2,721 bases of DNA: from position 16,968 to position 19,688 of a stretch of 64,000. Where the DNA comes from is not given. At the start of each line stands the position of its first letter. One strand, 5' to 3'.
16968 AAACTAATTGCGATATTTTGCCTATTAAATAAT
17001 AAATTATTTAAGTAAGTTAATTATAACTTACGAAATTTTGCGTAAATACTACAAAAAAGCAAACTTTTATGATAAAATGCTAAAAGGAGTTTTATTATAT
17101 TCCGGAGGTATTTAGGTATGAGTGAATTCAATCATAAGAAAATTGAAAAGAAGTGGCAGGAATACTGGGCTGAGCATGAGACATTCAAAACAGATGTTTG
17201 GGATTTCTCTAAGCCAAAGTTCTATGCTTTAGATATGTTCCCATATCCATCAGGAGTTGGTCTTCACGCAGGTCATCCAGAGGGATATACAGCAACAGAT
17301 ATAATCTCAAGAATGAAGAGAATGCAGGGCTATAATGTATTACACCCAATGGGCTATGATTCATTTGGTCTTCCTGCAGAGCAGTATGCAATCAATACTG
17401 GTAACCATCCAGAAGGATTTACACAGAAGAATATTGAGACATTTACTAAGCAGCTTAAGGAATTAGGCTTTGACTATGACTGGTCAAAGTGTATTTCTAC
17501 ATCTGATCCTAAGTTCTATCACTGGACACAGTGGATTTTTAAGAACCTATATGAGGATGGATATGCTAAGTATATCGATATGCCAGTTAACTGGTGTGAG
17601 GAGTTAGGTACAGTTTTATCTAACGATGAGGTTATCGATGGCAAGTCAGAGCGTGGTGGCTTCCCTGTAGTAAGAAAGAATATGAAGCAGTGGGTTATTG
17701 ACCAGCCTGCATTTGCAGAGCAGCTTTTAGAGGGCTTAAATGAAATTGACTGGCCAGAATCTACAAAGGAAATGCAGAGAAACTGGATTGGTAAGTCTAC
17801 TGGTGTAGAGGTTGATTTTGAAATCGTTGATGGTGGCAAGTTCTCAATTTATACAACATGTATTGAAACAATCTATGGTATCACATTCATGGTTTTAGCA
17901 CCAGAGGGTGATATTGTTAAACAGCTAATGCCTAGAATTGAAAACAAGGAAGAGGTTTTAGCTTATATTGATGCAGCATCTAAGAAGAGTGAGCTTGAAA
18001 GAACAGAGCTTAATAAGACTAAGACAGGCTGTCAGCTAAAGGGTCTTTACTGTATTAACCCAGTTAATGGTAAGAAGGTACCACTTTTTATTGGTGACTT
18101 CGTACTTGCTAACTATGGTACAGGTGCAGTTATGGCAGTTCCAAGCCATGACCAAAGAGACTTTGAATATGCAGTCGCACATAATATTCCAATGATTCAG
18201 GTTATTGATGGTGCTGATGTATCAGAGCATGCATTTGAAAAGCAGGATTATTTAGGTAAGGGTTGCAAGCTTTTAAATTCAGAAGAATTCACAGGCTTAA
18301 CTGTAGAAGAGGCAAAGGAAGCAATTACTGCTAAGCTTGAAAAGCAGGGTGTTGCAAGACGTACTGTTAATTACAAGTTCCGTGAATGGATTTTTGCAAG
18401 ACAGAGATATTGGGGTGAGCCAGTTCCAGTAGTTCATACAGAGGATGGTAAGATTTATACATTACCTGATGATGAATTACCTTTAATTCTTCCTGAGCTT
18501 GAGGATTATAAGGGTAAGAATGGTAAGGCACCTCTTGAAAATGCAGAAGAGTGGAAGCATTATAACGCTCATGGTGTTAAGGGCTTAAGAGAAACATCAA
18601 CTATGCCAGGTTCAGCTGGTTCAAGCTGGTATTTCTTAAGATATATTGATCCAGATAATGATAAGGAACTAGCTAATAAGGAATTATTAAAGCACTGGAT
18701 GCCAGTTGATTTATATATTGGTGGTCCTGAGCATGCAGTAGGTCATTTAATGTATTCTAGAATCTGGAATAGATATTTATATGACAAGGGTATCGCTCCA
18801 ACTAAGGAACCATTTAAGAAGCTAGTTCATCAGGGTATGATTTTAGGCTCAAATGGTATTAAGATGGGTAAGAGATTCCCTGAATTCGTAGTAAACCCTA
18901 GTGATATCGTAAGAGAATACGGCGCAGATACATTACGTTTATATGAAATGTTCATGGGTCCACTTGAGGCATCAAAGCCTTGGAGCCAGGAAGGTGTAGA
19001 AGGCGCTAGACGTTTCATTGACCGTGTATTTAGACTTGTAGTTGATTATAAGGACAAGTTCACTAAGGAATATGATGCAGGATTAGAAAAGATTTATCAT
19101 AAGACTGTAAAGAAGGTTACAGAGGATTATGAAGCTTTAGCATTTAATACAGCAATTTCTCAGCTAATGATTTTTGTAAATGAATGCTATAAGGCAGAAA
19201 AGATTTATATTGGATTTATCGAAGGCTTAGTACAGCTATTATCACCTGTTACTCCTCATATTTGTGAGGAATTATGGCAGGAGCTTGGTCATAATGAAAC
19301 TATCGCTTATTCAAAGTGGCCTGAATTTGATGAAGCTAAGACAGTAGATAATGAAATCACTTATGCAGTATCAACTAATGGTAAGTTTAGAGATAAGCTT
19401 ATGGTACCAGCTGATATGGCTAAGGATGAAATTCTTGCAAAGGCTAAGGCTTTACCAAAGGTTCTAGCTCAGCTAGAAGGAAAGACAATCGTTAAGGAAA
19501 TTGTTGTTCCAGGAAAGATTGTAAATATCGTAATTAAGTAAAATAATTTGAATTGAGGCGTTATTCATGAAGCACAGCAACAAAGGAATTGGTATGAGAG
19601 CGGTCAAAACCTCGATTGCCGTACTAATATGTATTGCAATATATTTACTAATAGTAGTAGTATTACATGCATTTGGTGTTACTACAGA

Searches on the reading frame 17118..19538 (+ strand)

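Call 103: search_protein_families(library=pfam, proteins=[window:17118-19538:+], max_evalue=0.00001)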
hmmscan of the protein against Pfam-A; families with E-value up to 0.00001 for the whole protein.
window:17118-19538:+ (807 aa): 4 families
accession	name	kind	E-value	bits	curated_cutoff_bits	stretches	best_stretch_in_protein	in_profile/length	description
PF13603.12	tRNA-synt_1_2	-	1.6e-58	197.7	25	1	221-408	1-185/185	Leucyl-tRNA synthetase, editing domain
PF00133.28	tRNA-synt_1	-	8.7e-38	130.6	22.7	2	12-225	1-226/414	tRNA synthetases class I (I, L, M and V)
PF08264.19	Anticodon_1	-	2.3e-22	79.9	25.1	1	658-769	6-144/148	Anticodon-binding domain of tRNA ligase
PF09334.17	tRNA-synt_1g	-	8.2e-19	68.1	20.1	1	41-172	7-135/391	tRNA synthetases class I (M)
